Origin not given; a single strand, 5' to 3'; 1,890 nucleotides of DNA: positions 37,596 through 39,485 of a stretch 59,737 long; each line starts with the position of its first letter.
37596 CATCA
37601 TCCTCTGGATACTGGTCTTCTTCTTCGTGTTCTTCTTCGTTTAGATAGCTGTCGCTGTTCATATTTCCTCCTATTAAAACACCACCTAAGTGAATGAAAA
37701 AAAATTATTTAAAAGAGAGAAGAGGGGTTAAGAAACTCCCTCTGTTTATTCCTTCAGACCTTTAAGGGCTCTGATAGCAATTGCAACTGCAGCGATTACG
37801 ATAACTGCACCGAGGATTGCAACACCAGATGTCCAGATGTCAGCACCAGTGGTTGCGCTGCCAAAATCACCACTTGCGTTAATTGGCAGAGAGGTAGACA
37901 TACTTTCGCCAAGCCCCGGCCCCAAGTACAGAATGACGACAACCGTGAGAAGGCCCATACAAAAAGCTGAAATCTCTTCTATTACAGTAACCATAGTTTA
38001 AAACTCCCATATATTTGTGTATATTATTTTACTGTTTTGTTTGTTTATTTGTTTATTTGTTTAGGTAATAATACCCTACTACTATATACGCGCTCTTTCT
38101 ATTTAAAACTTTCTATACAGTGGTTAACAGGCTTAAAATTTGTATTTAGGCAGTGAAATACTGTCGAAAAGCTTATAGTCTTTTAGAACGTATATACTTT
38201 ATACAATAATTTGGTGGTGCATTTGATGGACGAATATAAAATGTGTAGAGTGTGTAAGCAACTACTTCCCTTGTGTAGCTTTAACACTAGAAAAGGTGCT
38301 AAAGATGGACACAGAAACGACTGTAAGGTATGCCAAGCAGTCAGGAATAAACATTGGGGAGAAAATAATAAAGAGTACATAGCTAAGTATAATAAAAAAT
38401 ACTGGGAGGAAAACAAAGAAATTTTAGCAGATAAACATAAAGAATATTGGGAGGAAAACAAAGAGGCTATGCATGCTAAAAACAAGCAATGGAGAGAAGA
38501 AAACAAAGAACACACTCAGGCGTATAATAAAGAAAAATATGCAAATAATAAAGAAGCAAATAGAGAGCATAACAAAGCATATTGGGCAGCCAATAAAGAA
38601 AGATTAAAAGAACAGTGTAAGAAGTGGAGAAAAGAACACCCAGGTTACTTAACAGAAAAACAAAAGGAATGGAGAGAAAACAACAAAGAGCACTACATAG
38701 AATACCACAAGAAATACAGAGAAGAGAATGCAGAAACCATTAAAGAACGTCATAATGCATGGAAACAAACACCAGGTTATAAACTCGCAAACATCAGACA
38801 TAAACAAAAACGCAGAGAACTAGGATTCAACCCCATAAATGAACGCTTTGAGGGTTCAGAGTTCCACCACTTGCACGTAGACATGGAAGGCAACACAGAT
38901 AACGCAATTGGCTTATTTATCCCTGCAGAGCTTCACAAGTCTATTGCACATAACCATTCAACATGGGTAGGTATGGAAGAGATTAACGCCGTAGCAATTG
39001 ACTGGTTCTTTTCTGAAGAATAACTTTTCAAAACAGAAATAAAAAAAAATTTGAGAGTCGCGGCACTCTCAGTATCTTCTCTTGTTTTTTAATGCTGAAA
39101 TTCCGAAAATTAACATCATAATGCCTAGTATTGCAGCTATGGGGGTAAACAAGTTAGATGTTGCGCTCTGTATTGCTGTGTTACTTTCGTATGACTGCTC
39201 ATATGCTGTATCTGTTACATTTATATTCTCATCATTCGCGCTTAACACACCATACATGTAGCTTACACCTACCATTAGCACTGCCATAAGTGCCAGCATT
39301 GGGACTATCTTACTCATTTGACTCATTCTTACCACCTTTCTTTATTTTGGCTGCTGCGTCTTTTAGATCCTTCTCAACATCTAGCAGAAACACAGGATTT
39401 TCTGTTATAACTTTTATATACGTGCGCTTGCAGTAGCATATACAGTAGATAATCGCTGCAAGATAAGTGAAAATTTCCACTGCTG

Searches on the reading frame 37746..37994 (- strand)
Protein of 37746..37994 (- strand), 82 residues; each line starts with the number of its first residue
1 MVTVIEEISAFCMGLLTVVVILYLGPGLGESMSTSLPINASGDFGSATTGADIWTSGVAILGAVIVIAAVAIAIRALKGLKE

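Call 54: search_protein_families(library=pfam, proteins=[window:37746-37994:-], max_evalue=0.01)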
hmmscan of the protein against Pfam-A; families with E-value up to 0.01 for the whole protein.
window:37746-37994:- (82 aa): 0 families

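Call 66: search_dna_similar(query=window:37746-37994:-, collection=phages, mode=protein, max_evalue=5)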
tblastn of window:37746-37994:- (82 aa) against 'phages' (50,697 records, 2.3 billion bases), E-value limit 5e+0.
No match.

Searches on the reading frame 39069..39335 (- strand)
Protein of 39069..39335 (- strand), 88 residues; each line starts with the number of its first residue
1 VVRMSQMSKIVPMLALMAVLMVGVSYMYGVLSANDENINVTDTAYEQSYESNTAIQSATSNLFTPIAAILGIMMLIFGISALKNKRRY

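Call 54: search_protein_families(library=pfam, proteins=[window:39069-39335:-], max_evalue=0.01)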
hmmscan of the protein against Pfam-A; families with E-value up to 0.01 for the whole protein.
window:39069-39335:- (88 aa): 1 family
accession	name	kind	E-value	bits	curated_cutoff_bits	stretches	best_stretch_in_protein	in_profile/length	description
PF13273.12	DUF4064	-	0.0015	19.1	32.1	1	17-85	11-82/102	Protein of unknown function (DUF4064)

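Call 67: search_dna_similar(query=window:39069-39335:-, collection=phages, mode=protein, max_evalue=5)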
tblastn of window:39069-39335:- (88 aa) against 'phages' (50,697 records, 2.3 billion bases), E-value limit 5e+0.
Records with a match: 2; places in all: 2; records where one place covers at least 80% of the query: 1.
Best place of each record, by identity: <60% 2.
By first word of the organism name: Bacteriophage 2.
By host as written in the record: - 2.
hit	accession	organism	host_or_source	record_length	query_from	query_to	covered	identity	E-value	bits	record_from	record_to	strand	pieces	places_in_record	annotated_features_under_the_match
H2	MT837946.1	Bacteriophage sp.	human fecal samples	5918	2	87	98%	21.8%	4e+0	31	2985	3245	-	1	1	record has no annotation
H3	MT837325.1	Bacteriophage sp.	human fecal samples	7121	49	88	45%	42.5%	3e+0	31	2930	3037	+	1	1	record has no annotation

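Call 117: predict_structure(protein=window:39069-39335:-)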
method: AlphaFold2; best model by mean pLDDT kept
length: 88 residues; sequences in the alignment: 1
mean_pLDDT: 68.1   pTM: 0.34
mean pLDDT of the five models: 68.1, 67.2, 65.7, 65.2, 64.7
residues with pLDDT >= 90: 1; 70-90: 40; 50-70: 43; < 50: 4
segments of 3 or more residues with pLDDT < 50: none
pLDDT, mean of each block of 10 residues (from residue 1): 59 82 80 61 52 56 76 84 63
secondary structure, 60 per line:
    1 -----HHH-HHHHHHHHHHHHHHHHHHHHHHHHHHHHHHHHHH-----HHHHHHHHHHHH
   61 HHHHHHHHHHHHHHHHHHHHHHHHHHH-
elements in order: H10-43 H49-87

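Call 119: fold_search(model_id=the predicted structure, library=viral)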
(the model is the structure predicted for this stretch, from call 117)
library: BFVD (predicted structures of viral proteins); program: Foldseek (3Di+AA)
matches with E <= 10: 0; with E <= 0.001: 0
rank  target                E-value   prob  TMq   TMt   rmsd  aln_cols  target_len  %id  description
